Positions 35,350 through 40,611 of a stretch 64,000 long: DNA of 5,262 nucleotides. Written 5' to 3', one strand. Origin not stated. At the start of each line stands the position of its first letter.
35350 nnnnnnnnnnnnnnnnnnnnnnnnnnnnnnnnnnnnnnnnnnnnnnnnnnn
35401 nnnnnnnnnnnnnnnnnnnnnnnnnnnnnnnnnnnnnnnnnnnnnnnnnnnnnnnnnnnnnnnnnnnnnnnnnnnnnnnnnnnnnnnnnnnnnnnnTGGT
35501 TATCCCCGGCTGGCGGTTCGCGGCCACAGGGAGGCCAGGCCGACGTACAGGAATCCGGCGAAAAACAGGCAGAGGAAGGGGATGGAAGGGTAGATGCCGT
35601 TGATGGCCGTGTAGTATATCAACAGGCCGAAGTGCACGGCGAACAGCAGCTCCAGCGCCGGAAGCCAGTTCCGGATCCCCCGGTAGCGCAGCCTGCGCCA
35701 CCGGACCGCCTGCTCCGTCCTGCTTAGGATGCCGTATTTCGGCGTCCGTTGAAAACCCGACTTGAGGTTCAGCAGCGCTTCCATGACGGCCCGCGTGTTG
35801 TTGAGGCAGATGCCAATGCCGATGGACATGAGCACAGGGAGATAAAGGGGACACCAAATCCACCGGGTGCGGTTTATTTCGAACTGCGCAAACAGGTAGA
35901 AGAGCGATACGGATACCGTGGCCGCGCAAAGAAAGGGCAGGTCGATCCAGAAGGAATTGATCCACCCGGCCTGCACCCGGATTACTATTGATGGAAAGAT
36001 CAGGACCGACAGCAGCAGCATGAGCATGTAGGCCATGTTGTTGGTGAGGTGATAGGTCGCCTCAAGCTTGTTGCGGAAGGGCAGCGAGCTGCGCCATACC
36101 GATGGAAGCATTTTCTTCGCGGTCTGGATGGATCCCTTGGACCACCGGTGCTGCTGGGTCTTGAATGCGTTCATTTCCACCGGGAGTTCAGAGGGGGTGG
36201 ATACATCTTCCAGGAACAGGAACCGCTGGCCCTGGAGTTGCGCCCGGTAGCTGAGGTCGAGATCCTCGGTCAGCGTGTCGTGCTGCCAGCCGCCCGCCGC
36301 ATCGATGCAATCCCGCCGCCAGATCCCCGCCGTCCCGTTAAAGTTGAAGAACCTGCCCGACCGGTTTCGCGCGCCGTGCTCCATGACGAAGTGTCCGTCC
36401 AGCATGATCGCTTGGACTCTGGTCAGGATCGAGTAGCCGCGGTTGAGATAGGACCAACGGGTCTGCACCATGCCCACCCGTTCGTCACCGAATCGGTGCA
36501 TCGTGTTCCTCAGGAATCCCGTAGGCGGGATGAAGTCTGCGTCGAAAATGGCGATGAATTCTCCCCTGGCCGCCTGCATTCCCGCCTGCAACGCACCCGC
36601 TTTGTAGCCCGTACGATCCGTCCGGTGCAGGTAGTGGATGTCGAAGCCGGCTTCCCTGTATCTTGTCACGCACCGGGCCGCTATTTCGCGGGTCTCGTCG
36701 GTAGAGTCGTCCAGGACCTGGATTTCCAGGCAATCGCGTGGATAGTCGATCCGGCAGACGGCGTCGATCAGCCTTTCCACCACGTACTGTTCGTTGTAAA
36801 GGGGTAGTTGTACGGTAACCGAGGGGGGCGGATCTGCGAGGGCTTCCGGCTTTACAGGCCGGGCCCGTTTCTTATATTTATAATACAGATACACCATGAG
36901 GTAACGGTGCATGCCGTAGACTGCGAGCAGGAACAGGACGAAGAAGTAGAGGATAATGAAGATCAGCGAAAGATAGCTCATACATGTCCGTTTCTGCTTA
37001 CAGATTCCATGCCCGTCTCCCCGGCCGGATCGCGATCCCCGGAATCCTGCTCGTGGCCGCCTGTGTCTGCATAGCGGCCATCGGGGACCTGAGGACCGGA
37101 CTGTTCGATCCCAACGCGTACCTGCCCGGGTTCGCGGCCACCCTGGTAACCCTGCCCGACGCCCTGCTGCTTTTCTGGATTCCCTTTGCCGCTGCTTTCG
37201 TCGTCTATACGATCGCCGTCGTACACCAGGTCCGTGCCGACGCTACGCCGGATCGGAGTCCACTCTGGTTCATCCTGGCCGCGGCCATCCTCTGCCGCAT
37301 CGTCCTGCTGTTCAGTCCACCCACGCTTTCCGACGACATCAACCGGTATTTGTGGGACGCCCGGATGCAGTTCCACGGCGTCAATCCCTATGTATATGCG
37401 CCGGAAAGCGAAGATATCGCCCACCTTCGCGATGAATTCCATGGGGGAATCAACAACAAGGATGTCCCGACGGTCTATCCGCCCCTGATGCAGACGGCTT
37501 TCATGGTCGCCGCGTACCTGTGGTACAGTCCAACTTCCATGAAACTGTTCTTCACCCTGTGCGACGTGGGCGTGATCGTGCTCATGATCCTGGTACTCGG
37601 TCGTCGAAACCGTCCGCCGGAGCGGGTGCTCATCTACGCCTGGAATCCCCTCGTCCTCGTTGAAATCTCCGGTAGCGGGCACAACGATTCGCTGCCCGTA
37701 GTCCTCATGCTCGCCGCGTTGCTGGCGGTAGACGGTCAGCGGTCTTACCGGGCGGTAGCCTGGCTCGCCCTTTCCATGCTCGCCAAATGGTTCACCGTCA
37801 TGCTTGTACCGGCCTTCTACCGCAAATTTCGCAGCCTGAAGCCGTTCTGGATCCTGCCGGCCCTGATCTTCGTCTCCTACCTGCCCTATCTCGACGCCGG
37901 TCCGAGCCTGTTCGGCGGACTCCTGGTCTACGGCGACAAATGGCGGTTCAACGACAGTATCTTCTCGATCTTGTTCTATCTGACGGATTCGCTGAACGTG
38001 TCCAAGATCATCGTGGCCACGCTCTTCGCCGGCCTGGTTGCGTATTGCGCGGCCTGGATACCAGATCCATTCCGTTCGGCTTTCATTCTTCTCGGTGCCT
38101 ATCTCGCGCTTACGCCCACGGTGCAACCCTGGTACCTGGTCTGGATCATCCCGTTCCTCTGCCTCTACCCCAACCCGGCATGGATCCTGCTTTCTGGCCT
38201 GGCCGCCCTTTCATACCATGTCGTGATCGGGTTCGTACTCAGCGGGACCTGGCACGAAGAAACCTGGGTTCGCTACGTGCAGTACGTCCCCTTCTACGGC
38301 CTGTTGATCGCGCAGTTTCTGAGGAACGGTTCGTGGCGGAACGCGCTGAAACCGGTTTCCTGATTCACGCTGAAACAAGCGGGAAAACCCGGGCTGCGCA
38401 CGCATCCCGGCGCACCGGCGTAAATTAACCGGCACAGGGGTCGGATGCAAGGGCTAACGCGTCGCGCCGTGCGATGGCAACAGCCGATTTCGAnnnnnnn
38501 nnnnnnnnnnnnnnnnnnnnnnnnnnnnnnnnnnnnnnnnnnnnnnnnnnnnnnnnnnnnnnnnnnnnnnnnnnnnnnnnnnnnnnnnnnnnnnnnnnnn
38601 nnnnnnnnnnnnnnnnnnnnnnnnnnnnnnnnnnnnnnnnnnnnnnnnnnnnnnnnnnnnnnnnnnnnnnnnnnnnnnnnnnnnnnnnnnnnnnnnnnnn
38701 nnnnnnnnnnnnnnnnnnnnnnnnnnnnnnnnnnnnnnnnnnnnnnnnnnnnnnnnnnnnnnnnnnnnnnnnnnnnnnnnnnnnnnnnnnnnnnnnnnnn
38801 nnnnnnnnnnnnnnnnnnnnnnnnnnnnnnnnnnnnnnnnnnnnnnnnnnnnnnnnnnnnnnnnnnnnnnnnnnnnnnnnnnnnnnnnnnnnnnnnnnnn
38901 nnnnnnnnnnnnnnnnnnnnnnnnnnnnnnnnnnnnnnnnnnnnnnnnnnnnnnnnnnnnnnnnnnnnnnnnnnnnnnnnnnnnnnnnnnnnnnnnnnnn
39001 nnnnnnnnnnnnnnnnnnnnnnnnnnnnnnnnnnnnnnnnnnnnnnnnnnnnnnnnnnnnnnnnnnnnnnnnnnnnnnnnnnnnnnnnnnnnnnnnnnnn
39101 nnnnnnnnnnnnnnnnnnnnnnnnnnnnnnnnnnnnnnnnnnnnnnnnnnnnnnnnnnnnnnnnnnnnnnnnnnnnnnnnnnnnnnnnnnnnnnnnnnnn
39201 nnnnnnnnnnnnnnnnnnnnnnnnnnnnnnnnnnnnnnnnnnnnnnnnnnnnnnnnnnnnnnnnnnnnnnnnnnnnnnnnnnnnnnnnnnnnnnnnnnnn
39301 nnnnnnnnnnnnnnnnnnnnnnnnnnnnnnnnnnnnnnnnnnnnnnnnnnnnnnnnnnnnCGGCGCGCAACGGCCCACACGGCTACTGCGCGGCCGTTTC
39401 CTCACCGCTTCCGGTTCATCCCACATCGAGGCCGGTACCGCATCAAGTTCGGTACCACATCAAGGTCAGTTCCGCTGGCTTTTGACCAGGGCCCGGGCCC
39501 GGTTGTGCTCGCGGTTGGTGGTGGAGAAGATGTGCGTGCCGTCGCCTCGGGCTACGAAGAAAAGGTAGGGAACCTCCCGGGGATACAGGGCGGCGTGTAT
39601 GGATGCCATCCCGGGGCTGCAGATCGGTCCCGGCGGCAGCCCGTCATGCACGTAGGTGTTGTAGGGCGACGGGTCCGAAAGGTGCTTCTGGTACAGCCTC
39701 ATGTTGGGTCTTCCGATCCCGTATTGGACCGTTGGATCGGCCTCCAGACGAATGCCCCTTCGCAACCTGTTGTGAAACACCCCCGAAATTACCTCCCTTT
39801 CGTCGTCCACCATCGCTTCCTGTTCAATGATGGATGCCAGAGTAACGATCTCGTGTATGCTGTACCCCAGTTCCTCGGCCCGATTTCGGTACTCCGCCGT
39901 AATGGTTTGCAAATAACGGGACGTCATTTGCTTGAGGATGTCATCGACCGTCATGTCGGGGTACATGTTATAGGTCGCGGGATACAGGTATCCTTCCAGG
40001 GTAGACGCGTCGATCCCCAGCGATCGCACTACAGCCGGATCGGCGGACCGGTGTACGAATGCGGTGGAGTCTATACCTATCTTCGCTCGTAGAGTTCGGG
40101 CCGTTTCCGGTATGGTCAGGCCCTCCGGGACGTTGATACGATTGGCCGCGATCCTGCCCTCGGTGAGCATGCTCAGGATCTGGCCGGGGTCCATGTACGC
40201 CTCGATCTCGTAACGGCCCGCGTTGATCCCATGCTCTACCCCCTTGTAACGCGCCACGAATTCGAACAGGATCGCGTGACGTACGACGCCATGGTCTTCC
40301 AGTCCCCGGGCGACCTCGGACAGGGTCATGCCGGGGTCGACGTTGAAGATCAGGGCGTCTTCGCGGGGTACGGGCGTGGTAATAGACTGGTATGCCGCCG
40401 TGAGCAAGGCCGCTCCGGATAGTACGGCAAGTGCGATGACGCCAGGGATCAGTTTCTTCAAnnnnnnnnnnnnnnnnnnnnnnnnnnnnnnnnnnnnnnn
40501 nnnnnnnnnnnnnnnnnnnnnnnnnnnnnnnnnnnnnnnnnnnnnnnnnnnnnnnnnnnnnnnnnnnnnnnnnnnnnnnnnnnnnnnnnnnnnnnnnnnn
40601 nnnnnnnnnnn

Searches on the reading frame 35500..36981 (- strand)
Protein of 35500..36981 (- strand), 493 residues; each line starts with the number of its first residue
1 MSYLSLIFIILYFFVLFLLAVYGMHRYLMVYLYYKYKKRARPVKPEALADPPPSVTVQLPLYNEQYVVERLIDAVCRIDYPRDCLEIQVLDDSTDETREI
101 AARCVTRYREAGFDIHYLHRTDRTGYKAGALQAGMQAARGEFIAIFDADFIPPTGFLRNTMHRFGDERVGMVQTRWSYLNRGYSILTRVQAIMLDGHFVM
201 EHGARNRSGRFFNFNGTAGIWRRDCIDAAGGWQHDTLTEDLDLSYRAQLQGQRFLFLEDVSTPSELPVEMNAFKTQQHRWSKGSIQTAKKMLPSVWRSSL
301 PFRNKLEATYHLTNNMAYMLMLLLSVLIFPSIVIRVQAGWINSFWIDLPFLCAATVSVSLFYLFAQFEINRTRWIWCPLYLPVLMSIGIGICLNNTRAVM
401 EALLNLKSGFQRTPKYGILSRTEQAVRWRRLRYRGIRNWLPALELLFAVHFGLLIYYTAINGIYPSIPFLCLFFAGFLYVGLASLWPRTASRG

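Call 47: search_protein_families(library=pfam, proteins=[window:35500-36981:-], max_evalue=0.0001)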
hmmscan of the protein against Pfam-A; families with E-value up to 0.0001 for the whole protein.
window:35500-36981:- (493 aa): 4 families
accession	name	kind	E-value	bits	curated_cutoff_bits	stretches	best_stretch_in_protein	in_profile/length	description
PF13641.12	Glyco_tranf_2_3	-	1.2e-26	94.6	27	1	53-283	2-230/230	Glycosyltransferase like family 2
PF00535.33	Glycos_transf_2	-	1.3e-19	71.2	23.3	1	57-184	2-123/168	Glycosyl transferase family 2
PF13632.12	Glyco_trans_2_3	-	2.3e-18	67.2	27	1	143-352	2-172/198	Glycosyl transferase family group 2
PF13506.12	Glyco_transf_21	-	2.2e-11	44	21.7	1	125-282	16-174/174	Glycosyl transferase family 21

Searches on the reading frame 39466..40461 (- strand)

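Call 47: search_protein_families(library=pfam, proteins=[window:39466-40461:-], max_evalue=0.0001)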
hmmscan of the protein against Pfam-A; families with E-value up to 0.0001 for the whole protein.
window:39466-40461:- (331 aa): 1 family
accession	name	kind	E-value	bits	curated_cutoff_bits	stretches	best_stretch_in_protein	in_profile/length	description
PF02618.21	YceG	-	5.2e-88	295.5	32.4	1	39-323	1-273/275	YceG-like family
